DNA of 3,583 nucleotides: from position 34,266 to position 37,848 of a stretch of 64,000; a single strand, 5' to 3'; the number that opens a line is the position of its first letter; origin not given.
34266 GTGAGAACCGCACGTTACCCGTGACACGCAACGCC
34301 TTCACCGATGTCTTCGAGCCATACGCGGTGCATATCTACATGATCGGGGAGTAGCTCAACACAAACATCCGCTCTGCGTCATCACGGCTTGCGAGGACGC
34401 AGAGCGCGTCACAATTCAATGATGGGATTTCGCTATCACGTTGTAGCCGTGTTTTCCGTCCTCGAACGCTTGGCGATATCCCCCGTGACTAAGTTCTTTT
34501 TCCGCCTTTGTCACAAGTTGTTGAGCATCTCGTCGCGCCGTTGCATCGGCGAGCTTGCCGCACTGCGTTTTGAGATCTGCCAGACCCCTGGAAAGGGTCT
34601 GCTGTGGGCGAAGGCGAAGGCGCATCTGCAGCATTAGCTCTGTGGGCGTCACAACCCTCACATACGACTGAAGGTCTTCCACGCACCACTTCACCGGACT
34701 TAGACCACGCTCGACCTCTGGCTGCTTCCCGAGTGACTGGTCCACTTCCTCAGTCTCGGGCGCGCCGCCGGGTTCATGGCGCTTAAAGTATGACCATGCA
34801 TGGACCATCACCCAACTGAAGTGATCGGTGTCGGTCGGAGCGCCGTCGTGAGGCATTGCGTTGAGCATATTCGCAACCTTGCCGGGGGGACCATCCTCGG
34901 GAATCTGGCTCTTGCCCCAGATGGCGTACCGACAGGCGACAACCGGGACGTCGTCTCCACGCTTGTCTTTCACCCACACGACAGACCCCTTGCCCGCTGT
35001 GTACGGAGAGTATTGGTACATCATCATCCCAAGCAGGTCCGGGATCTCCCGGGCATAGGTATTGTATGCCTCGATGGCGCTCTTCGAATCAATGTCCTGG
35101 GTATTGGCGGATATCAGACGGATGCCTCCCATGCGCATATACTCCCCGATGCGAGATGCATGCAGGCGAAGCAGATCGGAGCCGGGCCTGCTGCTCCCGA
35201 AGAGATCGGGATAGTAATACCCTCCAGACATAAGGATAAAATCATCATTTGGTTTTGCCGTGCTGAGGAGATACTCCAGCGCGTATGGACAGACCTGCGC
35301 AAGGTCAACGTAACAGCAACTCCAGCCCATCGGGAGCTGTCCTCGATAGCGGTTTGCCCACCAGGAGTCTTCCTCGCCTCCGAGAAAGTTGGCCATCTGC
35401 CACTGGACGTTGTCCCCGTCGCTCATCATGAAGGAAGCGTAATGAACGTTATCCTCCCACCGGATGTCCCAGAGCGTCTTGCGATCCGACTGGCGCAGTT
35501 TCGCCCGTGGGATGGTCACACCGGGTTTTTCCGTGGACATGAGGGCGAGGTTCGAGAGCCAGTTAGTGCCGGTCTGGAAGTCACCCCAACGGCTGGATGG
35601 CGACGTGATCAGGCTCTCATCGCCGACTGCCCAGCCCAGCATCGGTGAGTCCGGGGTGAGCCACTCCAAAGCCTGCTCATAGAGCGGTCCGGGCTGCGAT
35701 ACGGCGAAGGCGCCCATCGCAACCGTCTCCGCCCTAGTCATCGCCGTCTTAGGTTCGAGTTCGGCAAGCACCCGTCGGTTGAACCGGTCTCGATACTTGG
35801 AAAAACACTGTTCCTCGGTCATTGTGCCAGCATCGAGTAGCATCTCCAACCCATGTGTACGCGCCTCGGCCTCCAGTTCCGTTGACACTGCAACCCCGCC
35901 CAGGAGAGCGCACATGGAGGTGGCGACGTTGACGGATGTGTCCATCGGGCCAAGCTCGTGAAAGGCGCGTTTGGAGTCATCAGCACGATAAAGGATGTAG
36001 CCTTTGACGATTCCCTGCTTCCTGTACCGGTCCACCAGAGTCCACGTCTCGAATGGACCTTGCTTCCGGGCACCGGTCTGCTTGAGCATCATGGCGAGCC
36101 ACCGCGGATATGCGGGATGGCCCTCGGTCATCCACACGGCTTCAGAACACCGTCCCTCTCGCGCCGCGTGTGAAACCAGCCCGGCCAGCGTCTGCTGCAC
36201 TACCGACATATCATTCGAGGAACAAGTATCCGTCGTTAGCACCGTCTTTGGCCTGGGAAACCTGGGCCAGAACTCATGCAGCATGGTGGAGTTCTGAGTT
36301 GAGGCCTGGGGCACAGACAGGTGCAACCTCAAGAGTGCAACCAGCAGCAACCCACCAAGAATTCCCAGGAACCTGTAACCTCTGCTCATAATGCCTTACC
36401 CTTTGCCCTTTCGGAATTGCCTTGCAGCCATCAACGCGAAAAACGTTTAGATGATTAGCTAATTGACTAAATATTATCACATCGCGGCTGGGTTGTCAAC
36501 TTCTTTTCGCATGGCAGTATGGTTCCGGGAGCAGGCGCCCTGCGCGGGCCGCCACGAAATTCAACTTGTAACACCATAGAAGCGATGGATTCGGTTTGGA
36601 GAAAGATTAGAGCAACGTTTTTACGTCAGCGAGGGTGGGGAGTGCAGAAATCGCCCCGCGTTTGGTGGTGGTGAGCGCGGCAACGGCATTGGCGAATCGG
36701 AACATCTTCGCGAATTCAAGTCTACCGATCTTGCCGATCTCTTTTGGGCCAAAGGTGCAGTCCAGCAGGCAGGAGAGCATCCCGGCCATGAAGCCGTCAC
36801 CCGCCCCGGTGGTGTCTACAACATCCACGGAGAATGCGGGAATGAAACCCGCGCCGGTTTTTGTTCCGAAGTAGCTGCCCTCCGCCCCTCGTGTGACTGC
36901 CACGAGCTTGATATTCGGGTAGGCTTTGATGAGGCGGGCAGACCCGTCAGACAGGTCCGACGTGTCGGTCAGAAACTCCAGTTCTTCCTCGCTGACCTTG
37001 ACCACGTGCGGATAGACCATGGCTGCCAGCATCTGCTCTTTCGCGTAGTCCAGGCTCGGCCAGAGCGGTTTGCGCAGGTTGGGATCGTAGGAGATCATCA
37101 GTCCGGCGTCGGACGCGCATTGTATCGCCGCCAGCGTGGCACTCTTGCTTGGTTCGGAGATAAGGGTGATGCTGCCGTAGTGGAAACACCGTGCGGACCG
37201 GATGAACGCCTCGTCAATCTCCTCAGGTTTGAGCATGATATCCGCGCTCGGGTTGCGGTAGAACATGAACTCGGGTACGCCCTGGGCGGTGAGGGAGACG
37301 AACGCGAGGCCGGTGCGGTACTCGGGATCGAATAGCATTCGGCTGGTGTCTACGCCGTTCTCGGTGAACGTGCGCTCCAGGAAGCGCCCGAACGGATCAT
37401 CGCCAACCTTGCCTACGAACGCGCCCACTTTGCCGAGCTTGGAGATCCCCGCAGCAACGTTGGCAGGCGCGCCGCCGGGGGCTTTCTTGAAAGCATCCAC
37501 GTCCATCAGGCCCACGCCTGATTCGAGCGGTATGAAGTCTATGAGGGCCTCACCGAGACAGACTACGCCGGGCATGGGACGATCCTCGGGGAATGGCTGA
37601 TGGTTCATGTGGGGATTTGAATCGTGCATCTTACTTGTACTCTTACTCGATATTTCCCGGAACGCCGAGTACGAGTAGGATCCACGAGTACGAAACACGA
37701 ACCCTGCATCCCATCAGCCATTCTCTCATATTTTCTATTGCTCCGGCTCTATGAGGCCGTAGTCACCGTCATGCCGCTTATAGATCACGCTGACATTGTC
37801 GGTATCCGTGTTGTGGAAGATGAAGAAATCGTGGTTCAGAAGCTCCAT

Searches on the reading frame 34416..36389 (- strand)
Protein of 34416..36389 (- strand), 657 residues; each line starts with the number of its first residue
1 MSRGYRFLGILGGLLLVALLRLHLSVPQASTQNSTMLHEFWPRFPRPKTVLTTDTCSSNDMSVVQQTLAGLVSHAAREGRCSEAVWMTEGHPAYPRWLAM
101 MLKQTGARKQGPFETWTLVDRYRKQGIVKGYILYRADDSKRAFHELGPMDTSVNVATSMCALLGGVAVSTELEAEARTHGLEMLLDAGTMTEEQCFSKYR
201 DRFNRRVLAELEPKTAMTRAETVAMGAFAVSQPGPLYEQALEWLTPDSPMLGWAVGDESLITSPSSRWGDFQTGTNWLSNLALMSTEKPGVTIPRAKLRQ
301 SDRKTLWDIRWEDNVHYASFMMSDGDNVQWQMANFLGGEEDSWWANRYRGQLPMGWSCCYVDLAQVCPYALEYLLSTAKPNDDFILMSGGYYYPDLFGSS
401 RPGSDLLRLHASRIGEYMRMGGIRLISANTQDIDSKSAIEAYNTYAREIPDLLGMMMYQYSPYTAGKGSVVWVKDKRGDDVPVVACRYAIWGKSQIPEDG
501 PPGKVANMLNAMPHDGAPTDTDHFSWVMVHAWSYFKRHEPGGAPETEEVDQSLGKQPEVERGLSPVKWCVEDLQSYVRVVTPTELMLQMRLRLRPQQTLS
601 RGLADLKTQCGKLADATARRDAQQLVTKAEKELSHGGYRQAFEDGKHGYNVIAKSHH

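Call 59: search_protein_families(library=pfam, proteins=[window:34416-36389:-], max_evalue=0.01)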
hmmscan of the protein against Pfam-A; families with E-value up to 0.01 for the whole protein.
window:34416-36389:- (657 aa): 2 families
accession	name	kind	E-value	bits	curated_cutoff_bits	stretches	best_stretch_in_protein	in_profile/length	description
PF14323.11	GxGYxYP_C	-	1.8e-40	139.7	27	1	314-534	1-212/242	GxGYxYP putative glycoside hydrolase C-terminal domain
PF20957.2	GxGYxYP_N_2nd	-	3.7e-05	24.2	24.5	1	148-186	9-48/68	GxGYxYP_N second domain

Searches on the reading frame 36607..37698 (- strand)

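Call 59: search_protein_families(library=pfam, proteins=[window:36607-37698:-], max_evalue=0.01)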
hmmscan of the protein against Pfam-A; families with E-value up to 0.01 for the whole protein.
window:36607-37698:- (363 aa): 1 family
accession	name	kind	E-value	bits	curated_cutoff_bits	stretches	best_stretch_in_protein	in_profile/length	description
PF00294.29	PfkB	-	2.2e-71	241.1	25.8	1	43-355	2-301/302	pfkB family carbohydrate kinase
